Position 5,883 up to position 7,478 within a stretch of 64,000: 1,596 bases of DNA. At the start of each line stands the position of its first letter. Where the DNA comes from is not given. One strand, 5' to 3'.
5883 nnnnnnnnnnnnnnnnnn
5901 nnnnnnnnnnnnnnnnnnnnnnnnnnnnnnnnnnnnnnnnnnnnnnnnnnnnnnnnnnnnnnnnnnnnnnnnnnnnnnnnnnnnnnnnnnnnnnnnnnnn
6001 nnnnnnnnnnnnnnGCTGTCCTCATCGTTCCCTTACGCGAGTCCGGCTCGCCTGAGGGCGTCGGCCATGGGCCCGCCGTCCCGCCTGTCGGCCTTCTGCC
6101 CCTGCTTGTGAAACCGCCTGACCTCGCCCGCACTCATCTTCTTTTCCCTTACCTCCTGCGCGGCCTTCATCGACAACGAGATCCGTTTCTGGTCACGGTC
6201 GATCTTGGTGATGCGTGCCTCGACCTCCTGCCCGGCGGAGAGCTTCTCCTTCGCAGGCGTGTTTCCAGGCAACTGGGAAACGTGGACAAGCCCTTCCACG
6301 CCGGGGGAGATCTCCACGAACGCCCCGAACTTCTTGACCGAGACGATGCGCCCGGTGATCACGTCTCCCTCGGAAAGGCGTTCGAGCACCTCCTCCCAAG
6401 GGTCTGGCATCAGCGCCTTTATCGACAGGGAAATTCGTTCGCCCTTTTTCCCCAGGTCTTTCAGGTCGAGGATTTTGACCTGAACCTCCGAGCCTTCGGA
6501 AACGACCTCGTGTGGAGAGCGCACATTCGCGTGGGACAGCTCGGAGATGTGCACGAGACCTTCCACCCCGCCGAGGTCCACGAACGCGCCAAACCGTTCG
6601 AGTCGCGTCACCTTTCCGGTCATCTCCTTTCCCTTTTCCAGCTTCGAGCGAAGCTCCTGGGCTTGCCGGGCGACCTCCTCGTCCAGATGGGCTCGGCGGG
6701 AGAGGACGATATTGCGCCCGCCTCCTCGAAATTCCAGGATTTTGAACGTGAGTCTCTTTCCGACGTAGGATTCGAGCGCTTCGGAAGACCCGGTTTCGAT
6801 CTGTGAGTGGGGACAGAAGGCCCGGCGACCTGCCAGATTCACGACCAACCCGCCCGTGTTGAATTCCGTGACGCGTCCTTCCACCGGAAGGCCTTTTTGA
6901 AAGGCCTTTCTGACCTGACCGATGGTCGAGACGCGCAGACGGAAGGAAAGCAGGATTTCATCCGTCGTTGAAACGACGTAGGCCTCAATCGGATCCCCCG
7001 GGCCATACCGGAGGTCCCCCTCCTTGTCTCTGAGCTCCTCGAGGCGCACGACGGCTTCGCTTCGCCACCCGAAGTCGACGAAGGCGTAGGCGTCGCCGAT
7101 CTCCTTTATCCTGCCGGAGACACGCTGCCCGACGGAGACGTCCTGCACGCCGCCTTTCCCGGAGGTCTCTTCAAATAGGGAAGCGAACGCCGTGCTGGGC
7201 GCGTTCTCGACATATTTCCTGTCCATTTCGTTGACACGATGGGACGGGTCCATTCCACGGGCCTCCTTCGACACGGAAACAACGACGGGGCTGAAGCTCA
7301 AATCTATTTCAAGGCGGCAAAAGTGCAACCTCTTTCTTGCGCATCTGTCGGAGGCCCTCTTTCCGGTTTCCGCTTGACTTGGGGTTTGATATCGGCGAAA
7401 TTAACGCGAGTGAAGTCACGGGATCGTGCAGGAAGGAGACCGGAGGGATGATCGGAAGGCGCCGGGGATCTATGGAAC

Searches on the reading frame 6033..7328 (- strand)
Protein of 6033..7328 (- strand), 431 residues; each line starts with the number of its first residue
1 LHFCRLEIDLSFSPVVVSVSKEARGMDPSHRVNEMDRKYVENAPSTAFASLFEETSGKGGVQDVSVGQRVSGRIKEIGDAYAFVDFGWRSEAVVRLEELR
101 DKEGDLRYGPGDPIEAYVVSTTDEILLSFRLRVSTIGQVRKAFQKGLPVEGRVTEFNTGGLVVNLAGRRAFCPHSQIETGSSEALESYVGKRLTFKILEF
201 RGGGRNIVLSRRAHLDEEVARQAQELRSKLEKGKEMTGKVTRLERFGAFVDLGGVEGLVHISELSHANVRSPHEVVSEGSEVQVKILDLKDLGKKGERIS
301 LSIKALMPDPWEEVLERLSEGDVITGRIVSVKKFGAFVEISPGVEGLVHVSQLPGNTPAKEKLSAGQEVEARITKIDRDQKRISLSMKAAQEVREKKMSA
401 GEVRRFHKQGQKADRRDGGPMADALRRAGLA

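Call 55: search_protein_families(library=pfam, proteins=[window:6033-7328:-], max_evalue=0.001)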
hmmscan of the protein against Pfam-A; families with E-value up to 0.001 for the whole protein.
window:6033-7328:- (431 aa): 4 families
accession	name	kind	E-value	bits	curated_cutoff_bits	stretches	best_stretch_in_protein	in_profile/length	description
PF00575.29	S1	-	1e-57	192.8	22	4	229-304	1-74/74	S1 RNA binding domain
PF23459.1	S1_RRP5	-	9e-20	71.5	27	2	318-386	1-71/72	RRP5 S1 domain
PF21710.3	Spt6_S1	-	7.9e-07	29.7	27.5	1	315-389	11-88/91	Spt6, S1/OB domain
PF13509.12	S1_2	-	1.2e-05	25.7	21.8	0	233-265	2-35/61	S1 domain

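Call 64: find_homologous_proteins(query=window:6033-7328:-, max_evalue=1e-50)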
Query window:6033-7328:- (431 aa): 6818 proteins with E <= 1e-50 among 8000 candidates; the best 120 are listed.
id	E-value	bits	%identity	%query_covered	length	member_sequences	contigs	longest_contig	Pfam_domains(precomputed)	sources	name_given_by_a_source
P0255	4.9e-255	864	99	94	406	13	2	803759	PF00575.30,PF23459.2,PF13509.13,PF21710.4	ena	-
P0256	2.0e-190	651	74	94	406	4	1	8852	PF00575.30,PF23459.2,PF21710.4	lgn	-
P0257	1.7e-143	497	57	94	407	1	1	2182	PF00575.30,PF23459.2,PF24685.2,PF21710.4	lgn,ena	-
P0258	1.1e-142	494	58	94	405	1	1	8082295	PF00575.30,PF23459.2,PF21710.4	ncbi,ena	-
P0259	7.7e-141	488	57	94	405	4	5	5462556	PF00575.30,PF23459.2,PF21710.4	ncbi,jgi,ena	jgi:small subunit ribosomal protein S1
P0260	3.4e-140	486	56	94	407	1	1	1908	PF00575.30,PF23459.2,PF13509.13,PF24685.2,PF21710.4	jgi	jgi:small subunit ribosomal protein S1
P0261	9.4e-140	484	57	94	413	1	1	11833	PF00575.30,PF23459.2,PF21710.4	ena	-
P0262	4.4e-139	482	58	94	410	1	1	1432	PF00575.30,PF23459.2,PF21710.4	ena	-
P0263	9.6e-139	481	56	94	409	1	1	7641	PF00575.30,PF23459.2,PF21710.4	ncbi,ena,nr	ncbi:MAG: 30S ribosomal protein S1 [bacterium]|nr:30S ribosomal protein S1 [bacterium]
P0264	1.3e-138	480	58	94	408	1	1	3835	PF00575.30,PF23459.2,PF13509.13,PF21710.4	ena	-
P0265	1.3e-137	477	57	94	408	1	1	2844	PF00575.30,PF23459.2,PF13509.13,PF21710.4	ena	-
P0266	1.5e-137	477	57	94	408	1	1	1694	PF00575.30,PF23459.2,PF13509.13,PF21710.4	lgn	-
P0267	1.6e-137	477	57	94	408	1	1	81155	PF00575.30,PF23459.2,PF13509.13,PF21710.4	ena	-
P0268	2.6e-137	476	57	94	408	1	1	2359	PF00575.30,PF23459.2,PF13509.13,PF21710.4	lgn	-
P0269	3.9e-137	476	57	93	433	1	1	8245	PF00575.30,PF23459.2,PF21710.4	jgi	-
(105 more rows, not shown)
